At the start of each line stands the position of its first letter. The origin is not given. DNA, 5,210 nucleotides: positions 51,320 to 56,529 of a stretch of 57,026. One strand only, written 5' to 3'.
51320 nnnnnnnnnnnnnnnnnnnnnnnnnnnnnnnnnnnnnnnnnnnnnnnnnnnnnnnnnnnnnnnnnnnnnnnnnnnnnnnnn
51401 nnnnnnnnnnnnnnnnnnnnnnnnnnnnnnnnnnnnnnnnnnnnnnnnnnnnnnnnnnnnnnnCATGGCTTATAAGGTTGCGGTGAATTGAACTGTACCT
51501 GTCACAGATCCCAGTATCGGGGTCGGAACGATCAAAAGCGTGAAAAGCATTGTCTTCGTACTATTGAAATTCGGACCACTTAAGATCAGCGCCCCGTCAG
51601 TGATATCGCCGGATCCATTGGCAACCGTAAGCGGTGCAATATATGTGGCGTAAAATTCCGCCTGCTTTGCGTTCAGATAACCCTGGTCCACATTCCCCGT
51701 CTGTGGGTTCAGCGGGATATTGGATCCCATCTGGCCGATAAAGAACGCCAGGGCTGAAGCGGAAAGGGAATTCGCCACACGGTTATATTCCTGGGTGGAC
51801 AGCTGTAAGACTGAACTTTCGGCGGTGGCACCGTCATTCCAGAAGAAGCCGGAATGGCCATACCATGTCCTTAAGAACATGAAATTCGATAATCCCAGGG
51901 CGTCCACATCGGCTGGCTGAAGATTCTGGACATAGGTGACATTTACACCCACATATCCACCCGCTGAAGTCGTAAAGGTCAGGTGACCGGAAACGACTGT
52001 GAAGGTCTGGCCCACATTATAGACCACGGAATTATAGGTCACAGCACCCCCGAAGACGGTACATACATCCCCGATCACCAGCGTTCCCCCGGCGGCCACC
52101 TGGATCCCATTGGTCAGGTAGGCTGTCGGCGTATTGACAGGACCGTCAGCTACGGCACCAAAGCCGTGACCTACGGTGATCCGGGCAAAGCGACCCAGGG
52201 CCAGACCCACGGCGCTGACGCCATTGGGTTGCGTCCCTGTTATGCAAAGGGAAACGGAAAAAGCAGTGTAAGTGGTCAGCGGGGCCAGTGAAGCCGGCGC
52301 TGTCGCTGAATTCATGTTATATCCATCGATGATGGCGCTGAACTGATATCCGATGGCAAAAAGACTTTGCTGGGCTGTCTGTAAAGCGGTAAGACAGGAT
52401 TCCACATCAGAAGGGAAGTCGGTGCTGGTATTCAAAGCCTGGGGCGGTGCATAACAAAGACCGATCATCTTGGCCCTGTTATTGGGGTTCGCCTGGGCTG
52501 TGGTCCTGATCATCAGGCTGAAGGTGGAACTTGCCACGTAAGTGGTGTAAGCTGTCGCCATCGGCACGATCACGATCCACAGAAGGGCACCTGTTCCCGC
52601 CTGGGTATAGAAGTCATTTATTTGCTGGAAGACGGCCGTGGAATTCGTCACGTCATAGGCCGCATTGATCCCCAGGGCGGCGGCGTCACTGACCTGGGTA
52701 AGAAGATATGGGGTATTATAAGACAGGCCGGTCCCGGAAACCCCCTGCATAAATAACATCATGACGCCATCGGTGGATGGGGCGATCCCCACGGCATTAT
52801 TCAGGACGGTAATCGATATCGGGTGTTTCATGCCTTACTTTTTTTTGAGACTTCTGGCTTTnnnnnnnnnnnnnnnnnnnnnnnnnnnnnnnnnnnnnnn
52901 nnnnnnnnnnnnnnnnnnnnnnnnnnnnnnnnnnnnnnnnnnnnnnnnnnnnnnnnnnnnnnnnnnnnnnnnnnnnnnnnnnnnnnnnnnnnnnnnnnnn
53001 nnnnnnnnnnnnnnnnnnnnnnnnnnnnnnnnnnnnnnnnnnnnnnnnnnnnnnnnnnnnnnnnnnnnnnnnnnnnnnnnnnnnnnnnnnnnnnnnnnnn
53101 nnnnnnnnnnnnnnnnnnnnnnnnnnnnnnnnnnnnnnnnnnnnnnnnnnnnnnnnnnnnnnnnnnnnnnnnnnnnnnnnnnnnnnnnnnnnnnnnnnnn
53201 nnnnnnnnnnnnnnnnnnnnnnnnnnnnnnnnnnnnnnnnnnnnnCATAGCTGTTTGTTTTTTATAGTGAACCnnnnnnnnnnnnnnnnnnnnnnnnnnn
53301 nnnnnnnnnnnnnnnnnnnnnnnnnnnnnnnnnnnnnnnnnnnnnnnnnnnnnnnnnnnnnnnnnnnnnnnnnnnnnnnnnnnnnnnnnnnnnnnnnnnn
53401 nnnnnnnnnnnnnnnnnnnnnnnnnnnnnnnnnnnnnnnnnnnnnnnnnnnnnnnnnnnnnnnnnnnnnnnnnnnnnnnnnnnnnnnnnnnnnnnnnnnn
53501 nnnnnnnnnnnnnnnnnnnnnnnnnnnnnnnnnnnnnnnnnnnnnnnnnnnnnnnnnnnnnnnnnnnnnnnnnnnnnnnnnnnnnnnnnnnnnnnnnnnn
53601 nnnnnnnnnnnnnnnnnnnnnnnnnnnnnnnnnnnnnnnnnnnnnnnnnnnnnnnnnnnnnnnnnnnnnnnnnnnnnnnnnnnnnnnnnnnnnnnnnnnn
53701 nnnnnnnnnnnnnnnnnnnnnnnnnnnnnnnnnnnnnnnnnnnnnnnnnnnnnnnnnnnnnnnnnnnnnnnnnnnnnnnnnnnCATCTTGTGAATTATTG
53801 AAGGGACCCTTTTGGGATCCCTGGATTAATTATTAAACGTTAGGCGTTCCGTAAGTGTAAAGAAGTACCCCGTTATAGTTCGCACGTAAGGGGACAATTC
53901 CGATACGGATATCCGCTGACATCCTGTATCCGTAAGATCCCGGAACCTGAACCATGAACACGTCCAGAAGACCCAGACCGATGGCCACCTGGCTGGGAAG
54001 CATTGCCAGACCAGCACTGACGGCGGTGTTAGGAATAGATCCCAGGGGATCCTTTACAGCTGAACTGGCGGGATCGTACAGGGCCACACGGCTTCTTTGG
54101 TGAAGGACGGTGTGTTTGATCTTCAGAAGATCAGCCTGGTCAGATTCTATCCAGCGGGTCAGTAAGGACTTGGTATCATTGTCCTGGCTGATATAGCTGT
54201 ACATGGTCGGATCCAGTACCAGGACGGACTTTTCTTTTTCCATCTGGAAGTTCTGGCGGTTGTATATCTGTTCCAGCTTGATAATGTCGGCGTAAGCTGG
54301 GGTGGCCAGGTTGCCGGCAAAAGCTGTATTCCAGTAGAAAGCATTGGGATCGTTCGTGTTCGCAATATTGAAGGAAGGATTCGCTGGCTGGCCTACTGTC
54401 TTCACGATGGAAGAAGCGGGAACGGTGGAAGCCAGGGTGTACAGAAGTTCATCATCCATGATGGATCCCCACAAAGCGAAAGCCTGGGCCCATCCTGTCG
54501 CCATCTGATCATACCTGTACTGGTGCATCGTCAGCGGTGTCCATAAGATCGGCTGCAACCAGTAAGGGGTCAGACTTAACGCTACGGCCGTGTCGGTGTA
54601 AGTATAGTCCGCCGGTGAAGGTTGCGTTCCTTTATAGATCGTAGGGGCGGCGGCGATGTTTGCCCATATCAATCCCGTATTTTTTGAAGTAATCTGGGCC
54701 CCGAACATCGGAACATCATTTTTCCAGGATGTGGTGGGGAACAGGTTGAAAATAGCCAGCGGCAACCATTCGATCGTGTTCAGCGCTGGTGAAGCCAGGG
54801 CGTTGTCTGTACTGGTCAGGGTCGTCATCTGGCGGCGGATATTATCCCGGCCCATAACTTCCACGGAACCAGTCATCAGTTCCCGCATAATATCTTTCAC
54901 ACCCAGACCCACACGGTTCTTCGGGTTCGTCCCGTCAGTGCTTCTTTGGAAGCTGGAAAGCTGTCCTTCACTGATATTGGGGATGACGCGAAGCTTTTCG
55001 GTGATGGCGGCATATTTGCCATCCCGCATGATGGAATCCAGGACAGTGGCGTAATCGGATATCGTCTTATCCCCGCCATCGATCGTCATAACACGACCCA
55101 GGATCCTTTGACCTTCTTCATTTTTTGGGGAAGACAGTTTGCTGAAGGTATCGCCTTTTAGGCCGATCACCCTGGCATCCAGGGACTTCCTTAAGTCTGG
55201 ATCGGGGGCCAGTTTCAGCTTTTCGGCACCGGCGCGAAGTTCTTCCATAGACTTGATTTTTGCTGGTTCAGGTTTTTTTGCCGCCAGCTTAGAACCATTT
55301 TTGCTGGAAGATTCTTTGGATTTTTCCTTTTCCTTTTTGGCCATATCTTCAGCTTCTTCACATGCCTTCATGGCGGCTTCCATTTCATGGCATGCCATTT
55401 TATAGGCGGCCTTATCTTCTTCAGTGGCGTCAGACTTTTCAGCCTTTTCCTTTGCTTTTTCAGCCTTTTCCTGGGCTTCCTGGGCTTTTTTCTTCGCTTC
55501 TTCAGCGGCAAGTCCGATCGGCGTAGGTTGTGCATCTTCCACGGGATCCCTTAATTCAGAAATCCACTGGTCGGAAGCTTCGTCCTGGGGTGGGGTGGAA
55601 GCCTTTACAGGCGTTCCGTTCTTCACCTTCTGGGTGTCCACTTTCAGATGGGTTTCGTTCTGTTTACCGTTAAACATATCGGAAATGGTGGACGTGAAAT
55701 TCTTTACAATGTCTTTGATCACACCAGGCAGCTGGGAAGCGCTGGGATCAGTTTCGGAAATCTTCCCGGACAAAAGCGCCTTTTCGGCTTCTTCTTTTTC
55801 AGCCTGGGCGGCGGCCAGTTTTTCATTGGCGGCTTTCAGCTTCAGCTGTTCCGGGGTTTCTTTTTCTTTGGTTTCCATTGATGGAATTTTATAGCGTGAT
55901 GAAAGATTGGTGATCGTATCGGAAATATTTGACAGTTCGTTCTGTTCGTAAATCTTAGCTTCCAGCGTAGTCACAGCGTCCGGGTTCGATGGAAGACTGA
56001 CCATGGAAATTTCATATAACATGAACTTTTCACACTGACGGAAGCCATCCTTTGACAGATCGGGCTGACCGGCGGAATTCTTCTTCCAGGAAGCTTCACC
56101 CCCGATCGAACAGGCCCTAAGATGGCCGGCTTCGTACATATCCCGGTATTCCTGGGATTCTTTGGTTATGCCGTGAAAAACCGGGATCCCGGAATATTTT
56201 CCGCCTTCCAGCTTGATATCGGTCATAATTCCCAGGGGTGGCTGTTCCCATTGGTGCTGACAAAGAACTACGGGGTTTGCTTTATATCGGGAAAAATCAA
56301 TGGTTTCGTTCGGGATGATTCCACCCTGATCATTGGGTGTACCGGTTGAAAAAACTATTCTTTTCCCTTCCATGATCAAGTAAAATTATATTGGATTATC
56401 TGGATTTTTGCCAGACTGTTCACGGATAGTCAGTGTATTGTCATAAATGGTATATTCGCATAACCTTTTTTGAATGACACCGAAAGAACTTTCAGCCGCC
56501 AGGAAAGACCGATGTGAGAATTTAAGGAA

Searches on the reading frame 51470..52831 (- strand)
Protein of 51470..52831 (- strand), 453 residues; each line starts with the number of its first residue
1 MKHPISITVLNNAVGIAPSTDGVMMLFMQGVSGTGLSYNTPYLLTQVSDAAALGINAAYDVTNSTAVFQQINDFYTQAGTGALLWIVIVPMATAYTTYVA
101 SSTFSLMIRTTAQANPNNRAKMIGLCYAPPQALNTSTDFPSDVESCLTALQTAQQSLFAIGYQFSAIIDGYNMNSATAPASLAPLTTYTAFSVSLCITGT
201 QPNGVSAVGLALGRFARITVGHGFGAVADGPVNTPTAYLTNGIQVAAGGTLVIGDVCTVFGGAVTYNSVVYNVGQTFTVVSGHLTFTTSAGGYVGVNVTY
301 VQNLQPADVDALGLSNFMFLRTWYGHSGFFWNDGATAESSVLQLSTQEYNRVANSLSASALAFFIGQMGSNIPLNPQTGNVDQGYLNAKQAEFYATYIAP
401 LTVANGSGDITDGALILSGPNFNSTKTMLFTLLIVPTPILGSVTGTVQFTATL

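Call 41: search_protein_families(library=pfam, proteins=[window:51470-52831:-], max_evalue=0.001)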
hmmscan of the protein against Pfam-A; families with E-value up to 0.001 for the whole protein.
window:51470-52831:- (453 aa): 1 family
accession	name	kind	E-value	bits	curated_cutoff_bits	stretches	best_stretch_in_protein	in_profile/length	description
PF10758.14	DUF2586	-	1e-17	64.8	26.4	1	5-233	4-225/386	Protein of unknown function (DUF2586)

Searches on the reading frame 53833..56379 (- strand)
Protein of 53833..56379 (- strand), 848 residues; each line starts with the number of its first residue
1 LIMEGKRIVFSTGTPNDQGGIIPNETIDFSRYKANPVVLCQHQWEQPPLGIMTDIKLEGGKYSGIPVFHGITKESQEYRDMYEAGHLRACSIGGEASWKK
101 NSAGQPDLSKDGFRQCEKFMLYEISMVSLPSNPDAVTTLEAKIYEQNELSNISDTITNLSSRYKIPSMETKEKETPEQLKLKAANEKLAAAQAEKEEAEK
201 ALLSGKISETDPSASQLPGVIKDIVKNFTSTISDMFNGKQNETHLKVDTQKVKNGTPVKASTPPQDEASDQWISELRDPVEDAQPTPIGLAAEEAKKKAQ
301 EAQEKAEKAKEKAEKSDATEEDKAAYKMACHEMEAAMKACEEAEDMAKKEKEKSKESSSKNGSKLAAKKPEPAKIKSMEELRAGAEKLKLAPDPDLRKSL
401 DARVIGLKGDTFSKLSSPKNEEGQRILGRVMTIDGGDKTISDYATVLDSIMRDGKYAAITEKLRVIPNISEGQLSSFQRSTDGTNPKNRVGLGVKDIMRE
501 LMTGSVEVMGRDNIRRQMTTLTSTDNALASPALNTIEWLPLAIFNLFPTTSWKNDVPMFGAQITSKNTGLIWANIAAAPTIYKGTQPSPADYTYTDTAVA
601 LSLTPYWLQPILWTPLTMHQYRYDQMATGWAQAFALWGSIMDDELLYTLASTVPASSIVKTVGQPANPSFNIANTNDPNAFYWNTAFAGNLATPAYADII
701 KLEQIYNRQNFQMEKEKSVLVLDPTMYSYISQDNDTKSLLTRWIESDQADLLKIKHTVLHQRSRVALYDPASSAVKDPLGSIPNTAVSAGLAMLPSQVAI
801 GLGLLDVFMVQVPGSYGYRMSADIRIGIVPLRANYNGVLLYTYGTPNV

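Call 41: search_protein_families(library=pfam, proteins=[window:53833-56379:-], max_evalue=0.001)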
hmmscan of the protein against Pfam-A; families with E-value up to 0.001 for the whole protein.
window:53833-56379:- (848 aa): 1 family
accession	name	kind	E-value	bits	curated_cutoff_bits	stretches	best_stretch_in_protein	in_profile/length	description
PF04586.22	Peptidase_S78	-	0.00067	20.3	21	0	76-142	91-157/165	Caudovirus prohead serine protease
